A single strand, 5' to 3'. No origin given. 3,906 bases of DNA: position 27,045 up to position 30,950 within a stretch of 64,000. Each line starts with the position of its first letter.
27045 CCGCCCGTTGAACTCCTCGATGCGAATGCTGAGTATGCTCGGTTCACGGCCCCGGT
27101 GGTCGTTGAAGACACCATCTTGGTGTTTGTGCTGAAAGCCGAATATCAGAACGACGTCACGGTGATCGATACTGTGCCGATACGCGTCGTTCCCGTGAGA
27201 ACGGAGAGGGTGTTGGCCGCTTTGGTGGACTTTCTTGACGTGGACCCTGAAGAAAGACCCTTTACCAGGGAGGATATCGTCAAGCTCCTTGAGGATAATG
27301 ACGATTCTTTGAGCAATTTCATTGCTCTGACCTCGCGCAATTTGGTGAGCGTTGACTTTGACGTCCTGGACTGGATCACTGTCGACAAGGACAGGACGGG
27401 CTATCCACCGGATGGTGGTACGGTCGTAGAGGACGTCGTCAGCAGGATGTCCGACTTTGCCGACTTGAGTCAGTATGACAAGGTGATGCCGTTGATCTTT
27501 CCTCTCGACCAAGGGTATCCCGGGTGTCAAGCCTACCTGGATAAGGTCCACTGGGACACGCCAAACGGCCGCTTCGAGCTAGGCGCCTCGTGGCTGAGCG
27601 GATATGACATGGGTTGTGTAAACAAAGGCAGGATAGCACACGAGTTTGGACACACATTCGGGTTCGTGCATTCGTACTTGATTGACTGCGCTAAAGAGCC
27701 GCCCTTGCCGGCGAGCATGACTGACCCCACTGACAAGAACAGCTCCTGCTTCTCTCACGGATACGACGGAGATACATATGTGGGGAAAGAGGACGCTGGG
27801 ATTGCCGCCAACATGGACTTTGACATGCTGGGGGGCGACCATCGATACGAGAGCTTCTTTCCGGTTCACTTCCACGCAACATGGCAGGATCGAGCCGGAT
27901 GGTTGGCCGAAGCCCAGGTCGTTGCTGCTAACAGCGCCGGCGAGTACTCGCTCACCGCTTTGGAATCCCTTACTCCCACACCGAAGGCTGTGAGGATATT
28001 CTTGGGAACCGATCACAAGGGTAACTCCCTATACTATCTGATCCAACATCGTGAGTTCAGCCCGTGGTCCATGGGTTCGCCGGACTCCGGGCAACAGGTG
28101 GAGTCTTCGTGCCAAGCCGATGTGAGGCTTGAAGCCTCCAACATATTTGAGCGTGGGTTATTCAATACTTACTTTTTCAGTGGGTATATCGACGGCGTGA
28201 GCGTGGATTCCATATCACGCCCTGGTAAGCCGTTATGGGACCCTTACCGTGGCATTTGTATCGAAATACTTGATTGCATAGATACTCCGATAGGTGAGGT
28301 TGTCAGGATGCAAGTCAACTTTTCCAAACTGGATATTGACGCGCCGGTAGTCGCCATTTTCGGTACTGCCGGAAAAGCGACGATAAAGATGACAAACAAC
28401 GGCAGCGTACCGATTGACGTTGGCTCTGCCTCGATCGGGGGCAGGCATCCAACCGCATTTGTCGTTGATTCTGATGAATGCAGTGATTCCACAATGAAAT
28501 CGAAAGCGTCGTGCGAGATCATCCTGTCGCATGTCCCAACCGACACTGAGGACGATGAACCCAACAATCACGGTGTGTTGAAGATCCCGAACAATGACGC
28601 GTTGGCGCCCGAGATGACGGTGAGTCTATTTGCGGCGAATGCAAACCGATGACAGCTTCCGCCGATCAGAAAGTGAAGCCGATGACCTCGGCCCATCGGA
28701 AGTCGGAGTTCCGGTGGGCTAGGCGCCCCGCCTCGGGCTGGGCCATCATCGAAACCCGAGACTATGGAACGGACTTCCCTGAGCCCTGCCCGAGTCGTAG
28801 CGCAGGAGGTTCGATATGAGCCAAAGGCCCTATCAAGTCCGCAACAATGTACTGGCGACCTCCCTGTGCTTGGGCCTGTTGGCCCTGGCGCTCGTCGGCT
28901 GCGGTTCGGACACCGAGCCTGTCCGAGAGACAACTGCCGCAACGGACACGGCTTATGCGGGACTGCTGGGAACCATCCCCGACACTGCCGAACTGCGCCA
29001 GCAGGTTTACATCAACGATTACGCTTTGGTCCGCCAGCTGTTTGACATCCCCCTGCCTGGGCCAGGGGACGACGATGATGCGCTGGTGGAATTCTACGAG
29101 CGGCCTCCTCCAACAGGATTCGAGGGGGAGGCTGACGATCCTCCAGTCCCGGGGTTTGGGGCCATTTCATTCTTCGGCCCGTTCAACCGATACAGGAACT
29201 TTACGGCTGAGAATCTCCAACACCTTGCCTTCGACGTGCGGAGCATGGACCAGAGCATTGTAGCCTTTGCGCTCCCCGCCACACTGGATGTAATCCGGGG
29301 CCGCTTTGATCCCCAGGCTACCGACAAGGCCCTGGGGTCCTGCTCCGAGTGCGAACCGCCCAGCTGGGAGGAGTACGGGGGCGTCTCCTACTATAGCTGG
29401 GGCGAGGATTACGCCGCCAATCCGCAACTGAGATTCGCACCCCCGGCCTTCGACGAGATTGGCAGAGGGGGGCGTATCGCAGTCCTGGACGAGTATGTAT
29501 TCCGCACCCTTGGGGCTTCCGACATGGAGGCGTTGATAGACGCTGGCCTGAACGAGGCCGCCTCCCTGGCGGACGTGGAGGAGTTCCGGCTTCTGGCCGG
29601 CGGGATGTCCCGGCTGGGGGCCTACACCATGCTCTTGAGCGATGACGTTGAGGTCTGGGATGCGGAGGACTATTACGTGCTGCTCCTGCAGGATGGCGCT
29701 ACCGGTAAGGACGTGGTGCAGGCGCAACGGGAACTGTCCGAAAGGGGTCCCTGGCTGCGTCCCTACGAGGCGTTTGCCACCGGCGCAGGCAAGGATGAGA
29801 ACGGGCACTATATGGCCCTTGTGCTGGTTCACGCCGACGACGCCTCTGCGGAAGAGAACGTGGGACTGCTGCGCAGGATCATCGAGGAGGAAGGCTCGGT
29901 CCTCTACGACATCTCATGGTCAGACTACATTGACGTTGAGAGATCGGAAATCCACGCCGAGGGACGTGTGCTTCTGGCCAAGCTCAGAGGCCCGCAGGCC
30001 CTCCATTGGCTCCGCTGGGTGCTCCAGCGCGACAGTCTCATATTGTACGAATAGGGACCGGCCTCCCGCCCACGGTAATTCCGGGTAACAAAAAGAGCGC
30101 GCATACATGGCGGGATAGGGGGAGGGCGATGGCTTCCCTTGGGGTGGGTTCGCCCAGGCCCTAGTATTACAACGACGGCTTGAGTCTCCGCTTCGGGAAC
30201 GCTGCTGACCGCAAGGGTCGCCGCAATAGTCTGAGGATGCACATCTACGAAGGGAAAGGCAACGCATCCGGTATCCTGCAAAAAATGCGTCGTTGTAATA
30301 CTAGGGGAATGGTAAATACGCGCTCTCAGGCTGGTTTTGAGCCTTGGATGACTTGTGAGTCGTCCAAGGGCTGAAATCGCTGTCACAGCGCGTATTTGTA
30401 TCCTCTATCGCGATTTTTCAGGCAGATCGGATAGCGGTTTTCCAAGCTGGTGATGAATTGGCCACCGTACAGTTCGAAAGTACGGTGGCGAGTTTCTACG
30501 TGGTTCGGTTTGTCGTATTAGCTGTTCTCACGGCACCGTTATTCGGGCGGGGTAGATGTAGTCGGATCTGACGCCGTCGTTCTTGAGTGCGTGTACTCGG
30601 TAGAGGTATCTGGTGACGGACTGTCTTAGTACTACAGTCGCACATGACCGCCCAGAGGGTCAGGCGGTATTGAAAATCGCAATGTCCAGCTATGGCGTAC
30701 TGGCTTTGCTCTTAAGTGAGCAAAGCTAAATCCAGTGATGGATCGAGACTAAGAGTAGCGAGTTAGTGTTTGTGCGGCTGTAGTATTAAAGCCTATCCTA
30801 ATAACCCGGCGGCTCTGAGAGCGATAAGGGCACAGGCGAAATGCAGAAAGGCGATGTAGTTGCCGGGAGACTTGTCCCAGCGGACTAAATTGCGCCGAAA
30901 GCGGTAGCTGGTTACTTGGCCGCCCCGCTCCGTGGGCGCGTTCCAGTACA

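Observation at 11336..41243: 30-kb island of eukaryote-like extracellular repeat proteins under a dedicated regulator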

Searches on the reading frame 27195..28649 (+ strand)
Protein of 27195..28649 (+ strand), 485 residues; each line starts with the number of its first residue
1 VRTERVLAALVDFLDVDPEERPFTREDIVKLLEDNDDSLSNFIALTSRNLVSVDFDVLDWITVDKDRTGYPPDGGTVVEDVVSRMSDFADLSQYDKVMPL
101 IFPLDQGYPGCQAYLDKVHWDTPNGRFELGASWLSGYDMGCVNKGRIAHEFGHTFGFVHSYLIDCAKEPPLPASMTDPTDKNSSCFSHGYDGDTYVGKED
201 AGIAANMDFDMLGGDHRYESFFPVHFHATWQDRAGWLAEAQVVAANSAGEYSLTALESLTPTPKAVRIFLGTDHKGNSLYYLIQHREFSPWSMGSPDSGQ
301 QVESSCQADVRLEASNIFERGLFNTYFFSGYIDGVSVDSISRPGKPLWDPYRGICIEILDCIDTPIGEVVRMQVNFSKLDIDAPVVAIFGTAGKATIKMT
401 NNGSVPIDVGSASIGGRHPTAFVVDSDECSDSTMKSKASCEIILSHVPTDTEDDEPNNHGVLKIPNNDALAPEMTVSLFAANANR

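Call 27: search_protein_families(library=pfam, proteins=[window:27195-28649:+], max_evalue=10)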
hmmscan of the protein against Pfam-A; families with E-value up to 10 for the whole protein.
seq(485 aa): 5 families
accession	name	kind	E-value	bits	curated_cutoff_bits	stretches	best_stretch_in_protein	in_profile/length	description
PF13688.12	Reprolysin_5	-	0.0013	19.5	27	1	53-187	46-171/196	Metallo-peptidase family M12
PF13583.11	Reprolysin_4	-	0.017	15.2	22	1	147-165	139-157/203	Metallo-peptidase family M12B Reprolysin-like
PF01400.30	Astacin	-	0.022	14.9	22.5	1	138-160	73-95/189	Astacin (Peptidase family M12A)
PF13574.12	Reprolysin_2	-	0.024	15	27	1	147-170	129-147/195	Metallo-peptidase family M12B Reprolysin-like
PF13582.12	Reprolysin_3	-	0.11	13.4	22.4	1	130-160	94-123/123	Metallo-peptidase family M12B Reprolysin-like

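Call 43: search_solved_structures(query=window:27195-28649:+, max_evalue=10)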
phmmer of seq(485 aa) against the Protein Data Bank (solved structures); distinct sequences matched with E-value up to 10: 6.
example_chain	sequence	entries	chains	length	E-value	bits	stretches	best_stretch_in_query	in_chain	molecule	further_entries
1hv5_A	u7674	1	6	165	0.68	11.6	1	111-164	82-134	STROMELYSIN 3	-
1ast_A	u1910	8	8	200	0.98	11.1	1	130-162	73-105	ASTACIN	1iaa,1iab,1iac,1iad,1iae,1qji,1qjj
6saz_A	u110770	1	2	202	1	11.1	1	130-162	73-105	Astacin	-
4x43_A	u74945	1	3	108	1.1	11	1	347-415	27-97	Thioredoxin-1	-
1yp1_A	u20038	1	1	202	1.1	11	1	147-190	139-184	FII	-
8ca5_t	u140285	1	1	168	1.1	11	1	264-316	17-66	NADH dehydrogenase [ubiquinone] 1 alpha subcomplex assembly factor 2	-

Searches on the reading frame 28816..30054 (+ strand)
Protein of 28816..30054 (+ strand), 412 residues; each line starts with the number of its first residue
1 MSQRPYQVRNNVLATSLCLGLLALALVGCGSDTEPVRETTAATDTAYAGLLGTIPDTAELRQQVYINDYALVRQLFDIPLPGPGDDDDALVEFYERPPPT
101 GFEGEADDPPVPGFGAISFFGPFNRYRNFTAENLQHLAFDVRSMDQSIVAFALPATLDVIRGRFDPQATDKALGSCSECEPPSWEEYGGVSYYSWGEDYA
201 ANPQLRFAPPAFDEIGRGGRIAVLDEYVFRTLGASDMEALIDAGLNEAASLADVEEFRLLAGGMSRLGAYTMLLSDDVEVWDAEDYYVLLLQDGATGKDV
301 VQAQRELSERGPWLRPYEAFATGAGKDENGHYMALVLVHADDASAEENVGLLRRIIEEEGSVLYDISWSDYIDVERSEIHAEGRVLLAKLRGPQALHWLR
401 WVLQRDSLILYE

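Call 3: search_protein_families(library=pfam, proteins=[window:28816-30054:+], max_evalue=0.01)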
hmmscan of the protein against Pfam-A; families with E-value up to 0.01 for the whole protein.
window:28816-30054:+ (412 aa): 0 families

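Call 27: search_protein_families(library=pfam, proteins=[window:28816-30054:+], max_evalue=10)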
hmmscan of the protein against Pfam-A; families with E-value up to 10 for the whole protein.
window:28816-30054:+ (412 aa): 0 families

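Call 42: search_solved_structures(query=window:28816-30054:+, max_evalue=10)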
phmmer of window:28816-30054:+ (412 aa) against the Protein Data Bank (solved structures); distinct sequences matched with E-value up to 10: 0.

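Call 55: search_protein_families(library=ncbifam, proteins=[window:28816-30054:+], max_evalue=0.001)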
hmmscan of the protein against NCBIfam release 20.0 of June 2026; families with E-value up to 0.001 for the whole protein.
window:28816-30054:+ (412 aa): 0 families

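Call 62: find_encoding_contigs(protein=window:28816-30054:+, flank=10000, max_places=6)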
Protein window:28816-30054:+ (412 aa): no gene with exactly this product is on record in the collection.

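Call 70: find_homologous_proteins(query=window:28816-30054:+, max_evalue=0.001)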
Query window:28816-30054:+ (412 aa): 188 proteins with E <= 0.001 among 8000 candidates; the best 120 are listed.
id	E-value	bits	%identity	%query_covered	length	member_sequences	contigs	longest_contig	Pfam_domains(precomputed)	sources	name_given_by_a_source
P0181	2.1e-272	922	99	100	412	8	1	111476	-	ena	-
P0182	9.4e-250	847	93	99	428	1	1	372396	-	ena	-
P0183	1.7e-244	830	91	100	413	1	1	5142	-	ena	-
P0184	1.3e-241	820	90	100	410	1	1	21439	-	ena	-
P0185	1.3e-237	807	88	100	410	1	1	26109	-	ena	-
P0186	2.7e-237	806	88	100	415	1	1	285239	-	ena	-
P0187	6.0e-235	798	88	100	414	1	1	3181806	-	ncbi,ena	-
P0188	2.4e-234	796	89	100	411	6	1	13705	-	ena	-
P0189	4.2e-234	796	88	100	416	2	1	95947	-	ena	-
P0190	3.7e-227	773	86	100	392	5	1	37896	-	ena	-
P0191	7.1e-220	749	89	93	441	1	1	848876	-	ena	-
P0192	6.2e-219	746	84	100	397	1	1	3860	-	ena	-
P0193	1.3e-218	744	84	100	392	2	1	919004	-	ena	-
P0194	2.2e-217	740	89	91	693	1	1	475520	PF00560.40,PF13855.13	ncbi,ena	-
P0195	1.1e-214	732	81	100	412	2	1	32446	-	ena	-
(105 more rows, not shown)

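Call 71: find_encoding_contigs(protein=P0181, flank=10000, max_places=3)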
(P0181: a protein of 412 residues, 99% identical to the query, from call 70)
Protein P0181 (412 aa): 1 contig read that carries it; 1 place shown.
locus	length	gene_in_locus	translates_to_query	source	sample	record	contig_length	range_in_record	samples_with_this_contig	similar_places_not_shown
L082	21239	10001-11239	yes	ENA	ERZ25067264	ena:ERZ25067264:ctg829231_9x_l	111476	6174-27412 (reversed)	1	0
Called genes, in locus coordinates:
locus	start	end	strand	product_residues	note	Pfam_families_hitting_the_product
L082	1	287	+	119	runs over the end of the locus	-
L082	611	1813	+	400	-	PF01609:DDE_Tnp_1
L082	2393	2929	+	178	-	-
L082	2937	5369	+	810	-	PF22729:NCH3 (faint), PF03160:Calx-beta (weak)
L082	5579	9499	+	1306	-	PF00089:Trypsin (weak), PF13365:Trypsin_2, PF04151:PPC, PF13360:PQQ_2 (weak), PF13570:Beta-prop_ACSF4, PF13360:PQQ_2, PF13360:PQQ_2, PF13570:Beta-prop_ACSF4, +2 more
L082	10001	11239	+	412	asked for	-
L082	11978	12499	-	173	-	PF00041:fn3 (weak)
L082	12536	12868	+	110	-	-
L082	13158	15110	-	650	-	PF03160:Calx-beta (weak), PF00041:fn3 (weak), PF25833:Fn3_SaeA_3rd (faint), PF00041:fn3 (weak)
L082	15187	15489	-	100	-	-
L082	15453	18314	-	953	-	PF00560:LRR_1 (faint), PF12799:LRR_4 (faint), PF00092:VWA, PF13519:VWA_2, PF13768:VWA_3 (weak), PF13855:LRR_8, PF13306:LRR_5 (weak), PF13855:LRR_8, +2 more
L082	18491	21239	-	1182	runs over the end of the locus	PF00041:fn3 (weak), PF23008:FN3_Tor_3rd (faint), PF25833:Fn3_SaeA_3rd (faint), PF25059:FN3_DSCAM-DSCAML_C (faint), PF01108:Tissue_fac (faint), PF00041:fn3 (weak), PF28570:IL27RA_FN3_3 (faint), PF00041:fn3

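Call 80: predict_structure(alignment_id=A6)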
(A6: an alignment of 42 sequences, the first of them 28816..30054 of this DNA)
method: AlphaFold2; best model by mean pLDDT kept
length: 412 residues; sequences in the alignment: 42
mean_pLDDT: 86.4   pTM: 0.84
mean pLDDT of the five models: 86.4, 85.8, 84.3, 83.5, 81.6
residues with pLDDT >= 90: 242; 70-90: 117; 50-70: 30; < 50: 23
segments of 3 or more residues with pLDDT < 50: 1-4, 28-38, 102-106
pLDDT, mean of each block of 10 residues (from residue 1): 45 68 56 44 80 97 97 86 90 75 55 87 81 85 95 92 95 91 95 95 92 92 97 97 97 98 97 96 80 70 77 94 95 97 98 95 87 96 98 90 90 91
secondary structure, 60 per line:
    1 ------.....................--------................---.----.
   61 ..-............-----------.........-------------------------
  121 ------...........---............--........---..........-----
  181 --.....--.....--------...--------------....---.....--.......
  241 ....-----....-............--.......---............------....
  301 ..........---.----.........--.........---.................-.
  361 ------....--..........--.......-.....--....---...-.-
elements in order: H7-27 H36-51 E64-68 H69-75 H87-95 H127-137 E144-152 E155-162 H166-175 E183-187 E190-194 E220-223 E227-231 H234-244 H255-266 E269-275 H283-290 H297-310 E319-327 E330-338 H342-358 E373-382 E385-391 H393-397 H400-403

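Call 83: fold_search(model_id=the predicted structure, library=pdb)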
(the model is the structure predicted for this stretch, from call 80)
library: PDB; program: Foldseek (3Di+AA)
matches with E <= 10: 627; with E <= 0.001: 4
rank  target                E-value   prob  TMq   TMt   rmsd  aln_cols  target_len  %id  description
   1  3k8h_B                3.8e-07  1.00  0.36  0.53   7.6       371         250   11  Structure of crystal form I of TP0453 (released 2010-10-27)
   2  3k8j                  7.5e-07  1.00  0.35  0.51   7.7       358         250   10  Structure of crystal form III of TP0453 (released 2010-10-27)
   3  3k8g_B                3.2e-06  1.00  0.32  0.49   8.0       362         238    9  Structure of crystal form I of TP0453 (released 2010-10-27)
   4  3k8i                  3.8e-06  1.00  0.35  0.53   7.7       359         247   10  Structure of crystal form IV of TP0453 (released 2010-10-27)
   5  1vlr_B                1.4e-02  0.12  0.13  0.14  17.5       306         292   11  Crystal structure of mRNA decapping enzyme (DcpS) from Mus musculus at 1.83 A resolution (released 2004-08-24)
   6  1xmm_B                1.8e-02  0.12  0.12  0.14  17.3       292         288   11  Structure of human Dcps bound to m7GDP (released 2005-03-22)
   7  1xml_B                2.2e-02  0.12  0.13  0.16  18.0       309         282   10  Structure of human Dcps (released 2005-03-22)
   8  1xml_A                3.0e-02  0.10  0.12  0.15  17.5       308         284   12  Structure of human Dcps (released 2005-03-22)
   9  1xmm_C                4.9e-02  0.08  0.13  0.15  18.0       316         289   10  Structure of human Dcps bound to m7GDP (released 2005-03-22)
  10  3bl7_A                5.2e-02  0.10  0.13  0.16  17.3       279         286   12  Synthetic Gene Encoded DcpS bound to inhibitor DG156844 (released 2008-10-21)
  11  1vr8                  1.5e-01  0.66  0.16  0.39   5.4       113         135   12  Crystal structure of GTP binding regulator (TM1622) from Thermotoga Maritima at 1.75 A resolution (released 2005-03-15)
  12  6ap4_P                1.5e-01  0.03  0.08  0.09  17.0       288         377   10  Crystal structure of the DNA polymerase III subunit beta from Acinetobacter baumannii (released 2017-12-20)
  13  8txz                  1.6e-01  0.06  0.11  0.06  17.8       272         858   12  Structure of C-terminal LRRK2 bound to MLi-2 (released 2023-12-06)
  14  3l76_B                1.8e-01  0.06  0.12  0.09  20.0       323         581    9  Crystal Structure of Aspartate Kinase from Synechocystis (released 2010-06-09)
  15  3hrr_A                1.8e-01  0.01  0.07  0.08  20.6       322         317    7  The Product Template Domain from PksA with Harris Compound Bound (released 2009-10-20)
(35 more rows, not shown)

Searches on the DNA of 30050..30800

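Call 51: search_rna_families(source=window, start=30050, end=30800, threshold=evalue, max_evalue=1)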
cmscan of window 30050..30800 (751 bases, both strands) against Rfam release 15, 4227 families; matches with E-value up to 1: 0.
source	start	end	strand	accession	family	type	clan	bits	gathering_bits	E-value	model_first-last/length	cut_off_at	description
